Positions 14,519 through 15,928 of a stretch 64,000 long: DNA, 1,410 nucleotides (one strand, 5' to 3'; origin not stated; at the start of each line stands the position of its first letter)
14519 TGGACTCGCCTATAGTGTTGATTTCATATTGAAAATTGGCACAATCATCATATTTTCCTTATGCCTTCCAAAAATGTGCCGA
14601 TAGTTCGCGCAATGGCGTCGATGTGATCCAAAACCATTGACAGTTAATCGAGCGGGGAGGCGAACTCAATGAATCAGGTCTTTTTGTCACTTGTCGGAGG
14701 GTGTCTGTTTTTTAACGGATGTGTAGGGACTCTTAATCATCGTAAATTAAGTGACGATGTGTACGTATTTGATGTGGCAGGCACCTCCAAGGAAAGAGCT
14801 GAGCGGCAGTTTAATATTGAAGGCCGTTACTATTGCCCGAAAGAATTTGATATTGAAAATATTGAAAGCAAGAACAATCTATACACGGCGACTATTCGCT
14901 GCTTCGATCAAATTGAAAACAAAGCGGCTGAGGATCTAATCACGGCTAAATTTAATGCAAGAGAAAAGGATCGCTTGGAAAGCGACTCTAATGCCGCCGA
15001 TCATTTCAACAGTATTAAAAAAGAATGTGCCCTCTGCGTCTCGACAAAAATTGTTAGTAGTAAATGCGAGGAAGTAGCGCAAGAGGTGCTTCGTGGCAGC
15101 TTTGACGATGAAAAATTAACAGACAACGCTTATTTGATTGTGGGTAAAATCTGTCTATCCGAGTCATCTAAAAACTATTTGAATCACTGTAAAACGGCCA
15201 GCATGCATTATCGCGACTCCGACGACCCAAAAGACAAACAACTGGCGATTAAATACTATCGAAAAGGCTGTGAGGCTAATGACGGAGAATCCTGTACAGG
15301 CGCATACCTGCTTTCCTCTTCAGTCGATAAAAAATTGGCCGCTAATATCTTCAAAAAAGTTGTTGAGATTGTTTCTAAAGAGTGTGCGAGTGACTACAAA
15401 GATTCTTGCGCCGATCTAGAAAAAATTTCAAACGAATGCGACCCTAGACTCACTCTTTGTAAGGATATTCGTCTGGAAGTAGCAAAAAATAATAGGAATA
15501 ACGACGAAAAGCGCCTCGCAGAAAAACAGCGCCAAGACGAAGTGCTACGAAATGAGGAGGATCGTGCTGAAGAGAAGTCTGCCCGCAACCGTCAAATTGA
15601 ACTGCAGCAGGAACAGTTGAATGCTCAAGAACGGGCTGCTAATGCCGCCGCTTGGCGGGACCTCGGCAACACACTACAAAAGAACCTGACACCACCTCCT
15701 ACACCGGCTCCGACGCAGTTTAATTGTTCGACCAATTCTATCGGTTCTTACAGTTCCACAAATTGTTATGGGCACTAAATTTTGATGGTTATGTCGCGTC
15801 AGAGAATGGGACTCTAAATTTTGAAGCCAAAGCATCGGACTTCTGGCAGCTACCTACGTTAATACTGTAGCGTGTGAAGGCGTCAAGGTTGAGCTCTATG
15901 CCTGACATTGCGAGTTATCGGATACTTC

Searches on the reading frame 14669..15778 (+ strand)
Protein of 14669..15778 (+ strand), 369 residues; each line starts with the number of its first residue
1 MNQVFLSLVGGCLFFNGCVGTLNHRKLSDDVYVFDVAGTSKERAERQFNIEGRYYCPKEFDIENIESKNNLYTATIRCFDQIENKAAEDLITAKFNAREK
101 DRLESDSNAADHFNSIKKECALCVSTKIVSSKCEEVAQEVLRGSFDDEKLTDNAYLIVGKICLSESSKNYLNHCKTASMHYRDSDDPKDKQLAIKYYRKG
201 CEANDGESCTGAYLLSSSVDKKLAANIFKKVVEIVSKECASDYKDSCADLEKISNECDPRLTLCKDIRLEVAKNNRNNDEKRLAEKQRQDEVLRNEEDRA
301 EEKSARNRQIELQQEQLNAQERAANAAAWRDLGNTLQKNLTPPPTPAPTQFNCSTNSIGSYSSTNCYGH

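Call 3: search_protein_families(library=pfam, proteins=[window:14669-15778:+], max_evalue=1)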
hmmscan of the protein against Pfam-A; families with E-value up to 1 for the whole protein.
window:14669-15778:+ (369 aa): 2 families
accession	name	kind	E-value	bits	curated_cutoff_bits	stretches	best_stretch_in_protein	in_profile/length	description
PF08238.18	Sel1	-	0.0053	17.7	30.7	1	177-205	8-36/36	Sel1 repeat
PF23465.1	DUF7131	-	0.22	11.8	24.1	1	208-232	18-42/57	Domain of unknown function (DUF7131)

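Call 4: search_protein_families(library=padloc, proteins=[window:14669-15778:+], max_evalue=1)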
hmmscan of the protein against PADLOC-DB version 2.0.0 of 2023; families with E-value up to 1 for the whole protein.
window:14669-15778:+ (369 aa): 0 families

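Call 5: search_protein_families(library=ncbifam, proteins=[window:14669-15778:+], max_evalue=1)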
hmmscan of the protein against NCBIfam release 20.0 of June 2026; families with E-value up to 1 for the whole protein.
window:14669-15778:+ (369 aa): 0 families

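Call 23: search_protein_families(library=phrogs, proteins=[window:14669-15778:+], max_evalue=0.1)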
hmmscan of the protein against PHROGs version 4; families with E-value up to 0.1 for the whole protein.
window:14669-15778:+ (369 aa): 1 family
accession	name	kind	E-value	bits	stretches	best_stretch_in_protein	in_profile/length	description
phrog_6631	-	unknown function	0.034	14.6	1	229-322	37-129/251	-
